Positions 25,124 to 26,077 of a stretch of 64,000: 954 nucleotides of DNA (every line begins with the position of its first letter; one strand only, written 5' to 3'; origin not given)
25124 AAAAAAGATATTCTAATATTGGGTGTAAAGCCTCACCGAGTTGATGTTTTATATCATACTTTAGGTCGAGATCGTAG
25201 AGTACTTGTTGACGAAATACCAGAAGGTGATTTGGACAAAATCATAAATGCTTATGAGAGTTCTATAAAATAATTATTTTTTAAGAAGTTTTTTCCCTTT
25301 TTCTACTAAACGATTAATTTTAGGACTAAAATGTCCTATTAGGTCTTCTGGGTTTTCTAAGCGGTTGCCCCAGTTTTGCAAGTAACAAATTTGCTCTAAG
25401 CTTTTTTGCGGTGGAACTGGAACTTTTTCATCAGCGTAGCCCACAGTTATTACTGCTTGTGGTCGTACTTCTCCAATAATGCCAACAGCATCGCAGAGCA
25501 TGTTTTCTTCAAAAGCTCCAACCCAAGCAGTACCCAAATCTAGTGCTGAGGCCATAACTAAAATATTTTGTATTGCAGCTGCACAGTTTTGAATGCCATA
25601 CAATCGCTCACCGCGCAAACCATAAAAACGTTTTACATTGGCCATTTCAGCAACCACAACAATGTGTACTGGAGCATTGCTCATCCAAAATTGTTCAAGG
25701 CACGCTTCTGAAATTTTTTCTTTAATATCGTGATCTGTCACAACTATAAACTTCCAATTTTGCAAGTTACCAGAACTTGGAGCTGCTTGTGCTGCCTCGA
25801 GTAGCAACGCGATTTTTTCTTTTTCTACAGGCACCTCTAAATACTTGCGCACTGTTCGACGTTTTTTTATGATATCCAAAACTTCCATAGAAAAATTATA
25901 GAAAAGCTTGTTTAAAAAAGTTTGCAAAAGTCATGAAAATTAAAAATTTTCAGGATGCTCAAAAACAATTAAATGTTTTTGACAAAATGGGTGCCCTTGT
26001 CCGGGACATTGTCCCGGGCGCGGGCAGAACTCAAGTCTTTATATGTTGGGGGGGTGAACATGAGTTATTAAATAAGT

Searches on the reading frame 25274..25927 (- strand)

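Call 16: search_protein_families(library=pfam, proteins=[window:25274-25927:-], max_evalue=0.001)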
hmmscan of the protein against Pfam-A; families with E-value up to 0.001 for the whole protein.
window:25274-25927:- (217 aa): 2 families
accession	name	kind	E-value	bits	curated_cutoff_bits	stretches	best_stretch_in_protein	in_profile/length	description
PF00881.29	Nitroreductase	-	1.2e-30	107.3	23.5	2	20-80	1-61/167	Nitroreductase family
PF14512.11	TM1586_NiRdase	-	6e-12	46.1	27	1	16-184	2-152/215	Putative TM nitroreductase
